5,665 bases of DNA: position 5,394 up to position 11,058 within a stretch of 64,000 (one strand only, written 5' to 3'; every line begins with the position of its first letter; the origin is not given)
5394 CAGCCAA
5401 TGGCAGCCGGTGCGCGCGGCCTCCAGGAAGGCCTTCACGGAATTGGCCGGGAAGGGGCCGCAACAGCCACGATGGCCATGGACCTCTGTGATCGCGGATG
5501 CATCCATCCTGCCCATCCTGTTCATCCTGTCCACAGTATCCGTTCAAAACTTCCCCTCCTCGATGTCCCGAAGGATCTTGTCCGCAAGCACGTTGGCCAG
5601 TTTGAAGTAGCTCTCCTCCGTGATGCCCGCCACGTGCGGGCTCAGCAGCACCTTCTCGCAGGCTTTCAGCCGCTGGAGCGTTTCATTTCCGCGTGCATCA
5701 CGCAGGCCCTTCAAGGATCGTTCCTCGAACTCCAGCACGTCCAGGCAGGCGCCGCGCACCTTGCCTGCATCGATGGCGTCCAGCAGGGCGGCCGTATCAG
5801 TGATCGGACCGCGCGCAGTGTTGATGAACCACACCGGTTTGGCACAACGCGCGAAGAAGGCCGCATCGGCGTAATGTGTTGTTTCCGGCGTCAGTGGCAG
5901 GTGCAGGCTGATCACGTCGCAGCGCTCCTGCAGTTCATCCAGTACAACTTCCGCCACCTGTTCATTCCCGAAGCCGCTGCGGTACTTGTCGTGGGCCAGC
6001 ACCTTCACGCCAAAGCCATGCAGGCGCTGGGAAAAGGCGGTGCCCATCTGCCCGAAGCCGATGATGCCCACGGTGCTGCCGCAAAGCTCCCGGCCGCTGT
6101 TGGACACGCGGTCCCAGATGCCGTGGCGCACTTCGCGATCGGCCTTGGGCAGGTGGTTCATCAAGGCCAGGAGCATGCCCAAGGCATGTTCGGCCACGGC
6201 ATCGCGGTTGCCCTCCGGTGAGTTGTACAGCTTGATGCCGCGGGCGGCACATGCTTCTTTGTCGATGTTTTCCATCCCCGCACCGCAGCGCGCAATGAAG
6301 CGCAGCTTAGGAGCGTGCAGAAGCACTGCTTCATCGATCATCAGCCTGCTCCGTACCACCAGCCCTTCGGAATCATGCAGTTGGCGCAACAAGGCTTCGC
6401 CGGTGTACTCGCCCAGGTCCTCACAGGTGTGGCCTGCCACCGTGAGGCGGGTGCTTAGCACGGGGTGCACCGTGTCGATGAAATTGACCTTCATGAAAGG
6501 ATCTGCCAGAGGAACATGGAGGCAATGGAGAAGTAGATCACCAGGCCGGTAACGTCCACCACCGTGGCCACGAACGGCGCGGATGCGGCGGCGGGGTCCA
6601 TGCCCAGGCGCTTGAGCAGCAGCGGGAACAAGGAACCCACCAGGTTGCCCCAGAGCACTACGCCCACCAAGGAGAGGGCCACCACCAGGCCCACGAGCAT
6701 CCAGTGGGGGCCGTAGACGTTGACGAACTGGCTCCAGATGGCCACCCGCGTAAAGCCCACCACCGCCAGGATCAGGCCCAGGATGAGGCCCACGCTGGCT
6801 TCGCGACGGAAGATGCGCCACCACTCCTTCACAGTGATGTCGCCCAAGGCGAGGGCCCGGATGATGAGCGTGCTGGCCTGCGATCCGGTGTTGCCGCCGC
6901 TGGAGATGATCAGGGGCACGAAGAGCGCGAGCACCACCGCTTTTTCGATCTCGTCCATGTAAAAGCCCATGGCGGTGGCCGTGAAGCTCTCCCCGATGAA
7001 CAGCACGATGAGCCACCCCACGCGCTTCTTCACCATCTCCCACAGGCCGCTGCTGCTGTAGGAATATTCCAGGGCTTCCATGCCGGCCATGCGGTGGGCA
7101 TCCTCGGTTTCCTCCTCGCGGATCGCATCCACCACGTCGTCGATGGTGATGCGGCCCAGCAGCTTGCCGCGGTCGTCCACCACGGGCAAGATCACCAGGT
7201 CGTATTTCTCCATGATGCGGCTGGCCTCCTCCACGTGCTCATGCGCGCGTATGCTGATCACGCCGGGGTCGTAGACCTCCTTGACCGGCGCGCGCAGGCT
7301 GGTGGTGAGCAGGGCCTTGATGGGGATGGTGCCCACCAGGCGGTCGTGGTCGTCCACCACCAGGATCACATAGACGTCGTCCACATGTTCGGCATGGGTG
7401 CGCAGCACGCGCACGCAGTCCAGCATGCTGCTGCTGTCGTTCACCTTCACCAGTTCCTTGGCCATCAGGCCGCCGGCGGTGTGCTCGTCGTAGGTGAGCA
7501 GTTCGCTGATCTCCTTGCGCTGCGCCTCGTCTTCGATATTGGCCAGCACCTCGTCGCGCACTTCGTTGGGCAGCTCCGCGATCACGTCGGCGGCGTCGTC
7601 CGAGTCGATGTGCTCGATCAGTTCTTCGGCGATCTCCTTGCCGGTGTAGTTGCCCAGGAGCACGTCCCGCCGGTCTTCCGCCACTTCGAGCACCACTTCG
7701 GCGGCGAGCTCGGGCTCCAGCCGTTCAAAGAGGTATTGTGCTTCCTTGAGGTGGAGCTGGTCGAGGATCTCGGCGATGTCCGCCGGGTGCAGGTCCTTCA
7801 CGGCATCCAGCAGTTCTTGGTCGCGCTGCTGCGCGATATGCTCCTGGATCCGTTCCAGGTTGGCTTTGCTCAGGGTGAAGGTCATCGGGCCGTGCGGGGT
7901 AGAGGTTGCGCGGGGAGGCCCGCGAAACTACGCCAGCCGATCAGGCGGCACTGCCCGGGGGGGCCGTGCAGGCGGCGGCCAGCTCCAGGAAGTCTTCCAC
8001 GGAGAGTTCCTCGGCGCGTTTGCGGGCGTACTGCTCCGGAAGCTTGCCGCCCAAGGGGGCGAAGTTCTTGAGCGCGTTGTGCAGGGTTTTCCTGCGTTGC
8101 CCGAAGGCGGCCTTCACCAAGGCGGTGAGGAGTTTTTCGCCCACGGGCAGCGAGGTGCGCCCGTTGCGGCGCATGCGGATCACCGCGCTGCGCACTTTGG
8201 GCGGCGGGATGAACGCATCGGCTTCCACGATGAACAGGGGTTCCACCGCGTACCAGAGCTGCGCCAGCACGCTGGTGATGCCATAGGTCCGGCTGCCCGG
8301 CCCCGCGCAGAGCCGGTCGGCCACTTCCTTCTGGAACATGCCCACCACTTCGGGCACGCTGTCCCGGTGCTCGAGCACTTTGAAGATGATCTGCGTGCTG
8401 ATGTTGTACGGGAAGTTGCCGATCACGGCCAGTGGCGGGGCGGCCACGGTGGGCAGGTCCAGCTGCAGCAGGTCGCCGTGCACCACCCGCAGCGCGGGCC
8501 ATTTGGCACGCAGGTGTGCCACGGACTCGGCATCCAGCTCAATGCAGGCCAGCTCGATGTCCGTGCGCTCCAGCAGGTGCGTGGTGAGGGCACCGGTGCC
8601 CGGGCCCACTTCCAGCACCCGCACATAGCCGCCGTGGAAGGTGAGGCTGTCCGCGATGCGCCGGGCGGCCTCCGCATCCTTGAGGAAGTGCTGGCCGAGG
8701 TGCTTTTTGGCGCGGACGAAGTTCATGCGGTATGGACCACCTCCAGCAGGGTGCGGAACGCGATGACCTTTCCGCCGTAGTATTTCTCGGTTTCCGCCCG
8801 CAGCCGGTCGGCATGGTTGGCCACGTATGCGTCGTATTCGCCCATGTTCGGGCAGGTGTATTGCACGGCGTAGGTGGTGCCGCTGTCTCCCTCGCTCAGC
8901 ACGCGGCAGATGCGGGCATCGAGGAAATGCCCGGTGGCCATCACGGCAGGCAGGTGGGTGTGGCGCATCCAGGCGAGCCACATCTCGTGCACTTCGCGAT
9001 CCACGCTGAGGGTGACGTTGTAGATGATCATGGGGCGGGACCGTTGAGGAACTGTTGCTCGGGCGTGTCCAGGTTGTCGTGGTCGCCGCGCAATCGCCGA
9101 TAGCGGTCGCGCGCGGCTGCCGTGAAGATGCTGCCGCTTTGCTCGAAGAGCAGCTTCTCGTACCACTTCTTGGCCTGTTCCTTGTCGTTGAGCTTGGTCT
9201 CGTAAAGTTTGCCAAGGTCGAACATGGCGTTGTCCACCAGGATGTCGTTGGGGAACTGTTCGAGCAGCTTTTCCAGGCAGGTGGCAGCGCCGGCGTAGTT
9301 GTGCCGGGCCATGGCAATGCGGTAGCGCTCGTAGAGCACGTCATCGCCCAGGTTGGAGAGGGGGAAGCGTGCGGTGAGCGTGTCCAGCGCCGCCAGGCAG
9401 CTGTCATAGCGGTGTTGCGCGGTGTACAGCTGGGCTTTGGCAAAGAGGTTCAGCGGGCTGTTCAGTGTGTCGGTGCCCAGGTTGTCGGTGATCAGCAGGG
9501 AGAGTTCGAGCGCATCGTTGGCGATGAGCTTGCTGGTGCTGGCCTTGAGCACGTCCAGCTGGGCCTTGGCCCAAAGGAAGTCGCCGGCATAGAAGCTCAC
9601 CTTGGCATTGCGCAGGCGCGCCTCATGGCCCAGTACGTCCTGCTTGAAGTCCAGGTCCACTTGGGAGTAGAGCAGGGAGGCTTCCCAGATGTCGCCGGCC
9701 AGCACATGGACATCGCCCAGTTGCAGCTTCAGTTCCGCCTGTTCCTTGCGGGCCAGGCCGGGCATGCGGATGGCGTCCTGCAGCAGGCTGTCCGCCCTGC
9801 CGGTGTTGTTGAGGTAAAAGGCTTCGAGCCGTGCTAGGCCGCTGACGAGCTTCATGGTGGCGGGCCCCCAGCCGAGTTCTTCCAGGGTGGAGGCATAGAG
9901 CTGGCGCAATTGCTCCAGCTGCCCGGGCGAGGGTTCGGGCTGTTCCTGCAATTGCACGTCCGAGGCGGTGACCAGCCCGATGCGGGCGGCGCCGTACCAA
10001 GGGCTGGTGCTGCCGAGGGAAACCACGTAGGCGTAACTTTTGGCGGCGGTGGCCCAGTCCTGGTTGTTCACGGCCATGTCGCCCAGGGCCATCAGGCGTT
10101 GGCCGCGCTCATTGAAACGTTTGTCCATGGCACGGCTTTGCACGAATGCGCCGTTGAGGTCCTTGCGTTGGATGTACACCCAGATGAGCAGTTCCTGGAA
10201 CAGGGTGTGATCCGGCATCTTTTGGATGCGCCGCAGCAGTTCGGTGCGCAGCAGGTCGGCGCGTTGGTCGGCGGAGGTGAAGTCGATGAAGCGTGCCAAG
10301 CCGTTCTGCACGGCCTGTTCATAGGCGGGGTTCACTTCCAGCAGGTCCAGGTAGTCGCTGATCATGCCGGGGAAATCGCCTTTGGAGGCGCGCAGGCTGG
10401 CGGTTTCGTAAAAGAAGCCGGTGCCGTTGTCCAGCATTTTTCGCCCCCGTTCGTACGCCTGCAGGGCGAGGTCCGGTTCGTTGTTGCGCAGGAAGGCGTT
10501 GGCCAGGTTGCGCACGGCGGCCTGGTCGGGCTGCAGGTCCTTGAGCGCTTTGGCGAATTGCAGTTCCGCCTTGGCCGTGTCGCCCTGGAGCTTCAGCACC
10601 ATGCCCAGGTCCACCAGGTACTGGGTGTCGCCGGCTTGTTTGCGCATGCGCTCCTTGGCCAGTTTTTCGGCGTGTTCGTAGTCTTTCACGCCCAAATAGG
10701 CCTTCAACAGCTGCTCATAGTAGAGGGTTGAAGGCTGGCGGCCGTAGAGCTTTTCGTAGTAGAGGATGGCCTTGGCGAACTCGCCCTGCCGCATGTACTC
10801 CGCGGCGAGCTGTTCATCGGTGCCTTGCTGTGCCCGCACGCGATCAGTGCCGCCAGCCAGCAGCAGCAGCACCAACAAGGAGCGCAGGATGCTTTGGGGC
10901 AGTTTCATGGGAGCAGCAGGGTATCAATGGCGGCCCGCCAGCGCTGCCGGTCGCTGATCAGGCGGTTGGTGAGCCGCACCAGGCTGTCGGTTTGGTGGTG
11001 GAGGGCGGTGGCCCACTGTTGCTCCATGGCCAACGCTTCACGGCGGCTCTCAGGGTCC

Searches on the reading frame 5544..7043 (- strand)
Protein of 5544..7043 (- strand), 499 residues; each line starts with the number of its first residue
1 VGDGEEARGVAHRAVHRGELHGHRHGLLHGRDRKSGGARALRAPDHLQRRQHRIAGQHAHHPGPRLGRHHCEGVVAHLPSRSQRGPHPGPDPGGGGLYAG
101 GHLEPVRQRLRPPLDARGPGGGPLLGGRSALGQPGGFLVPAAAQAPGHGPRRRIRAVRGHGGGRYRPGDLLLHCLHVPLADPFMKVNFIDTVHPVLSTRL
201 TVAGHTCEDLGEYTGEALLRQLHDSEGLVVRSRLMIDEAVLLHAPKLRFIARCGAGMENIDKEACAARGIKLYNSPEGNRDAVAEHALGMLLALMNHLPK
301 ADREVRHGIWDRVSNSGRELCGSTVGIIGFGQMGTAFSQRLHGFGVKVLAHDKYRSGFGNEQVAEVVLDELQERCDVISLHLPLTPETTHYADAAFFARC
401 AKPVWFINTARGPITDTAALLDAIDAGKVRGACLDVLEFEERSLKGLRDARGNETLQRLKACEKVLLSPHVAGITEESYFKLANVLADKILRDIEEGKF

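Call 57: search_protein_families(library=pfam, proteins=[window:5544-7043:-], max_evalue=0.001)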
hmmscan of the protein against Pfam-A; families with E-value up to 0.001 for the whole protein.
window:5544-7043:- (499 aa): 2 families
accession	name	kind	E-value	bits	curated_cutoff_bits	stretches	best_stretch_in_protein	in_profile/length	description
PF02826.25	2-Hacid_dh_C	-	6.6e-48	162.9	25.1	1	288-472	1-178/178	D-isomer specific 2-hydroxyacid dehydrogenase, NAD binding domain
PF00389.36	2-Hacid_dh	-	5.7e-22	78.3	24.6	1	209-492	26-122/134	D-isomer specific 2-hydroxyacid dehydrogenase, catalytic domain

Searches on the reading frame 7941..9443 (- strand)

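Call 57: search_protein_families(library=pfam, proteins=[window:7941-9443:-], max_evalue=0.001)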
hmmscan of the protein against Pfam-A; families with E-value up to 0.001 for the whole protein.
window:7941-9443:- (500 aa): 3 families
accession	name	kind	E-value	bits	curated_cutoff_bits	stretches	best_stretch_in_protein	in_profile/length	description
PF00398.26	RrnaAD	-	7.7e-49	166.6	24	1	244-466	3-231/263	Ribosomal RNA adenine dimethylase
PF13649.12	Methyltransf_25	-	1.7e-05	25.9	27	1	276-331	1-61/97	Methyltransferase domain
PF08242.18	Methyltransf_12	-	0.00048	21.2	30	1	277-367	1-85/98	Methyltransferase domain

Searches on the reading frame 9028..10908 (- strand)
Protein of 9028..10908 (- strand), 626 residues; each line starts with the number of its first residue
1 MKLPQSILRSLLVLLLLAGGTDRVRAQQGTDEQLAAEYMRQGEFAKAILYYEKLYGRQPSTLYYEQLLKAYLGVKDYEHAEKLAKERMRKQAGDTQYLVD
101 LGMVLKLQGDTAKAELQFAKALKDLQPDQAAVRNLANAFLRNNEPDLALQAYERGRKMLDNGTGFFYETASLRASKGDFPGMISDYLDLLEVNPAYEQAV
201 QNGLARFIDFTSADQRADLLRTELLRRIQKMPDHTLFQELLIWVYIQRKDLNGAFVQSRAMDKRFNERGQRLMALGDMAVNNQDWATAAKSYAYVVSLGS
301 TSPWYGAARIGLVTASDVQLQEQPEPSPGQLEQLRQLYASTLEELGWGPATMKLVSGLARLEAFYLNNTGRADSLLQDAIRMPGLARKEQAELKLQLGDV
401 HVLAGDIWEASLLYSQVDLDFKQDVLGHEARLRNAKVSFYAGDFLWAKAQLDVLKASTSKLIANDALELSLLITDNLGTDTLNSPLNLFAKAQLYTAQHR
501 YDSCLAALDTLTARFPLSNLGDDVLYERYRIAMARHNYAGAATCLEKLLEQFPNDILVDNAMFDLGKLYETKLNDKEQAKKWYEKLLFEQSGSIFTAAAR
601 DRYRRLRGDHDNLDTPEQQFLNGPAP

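Call 57: search_protein_families(library=pfam, proteins=[window:9028-10908:-], max_evalue=0.001)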
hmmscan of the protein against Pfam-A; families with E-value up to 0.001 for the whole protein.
window:9028-10908:- (626 aa): 8 families
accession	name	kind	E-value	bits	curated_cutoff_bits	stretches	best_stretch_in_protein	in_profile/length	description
PF07719.23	TPR_2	-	3e-13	49.2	27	0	33-54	6-27/34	Tetratricopeptide repeat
PF13428.12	TPR_14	-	1.4e-12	47.4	23.5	0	33-61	6-34/44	Tetratricopeptide repeat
PF13432.12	TPR_16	-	1.1e-11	45.4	32.7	1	102-154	4-56/65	Tetratricopeptide repeat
PF14559.12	TPR_19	-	3.2e-11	43.8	25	0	532-589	1-54/68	Tetratricopeptide repeat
PF13424.12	TPR_12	-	9.8e-10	38.9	30.1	1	531-586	12-71/77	Tetratricopeptide repeat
PF00515.34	TPR_1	-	1.8e-06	27.9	27.8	0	134-154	6-26/34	Tetratricopeptide repeat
PF13181.12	TPR_8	-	2.2e-06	27.8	25.7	0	561-587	3-28/34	Tetratricopeptide repeat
PF13174.12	TPR_6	-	0.00024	22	26.3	0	561-587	2-27/33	Tetratricopeptide repeat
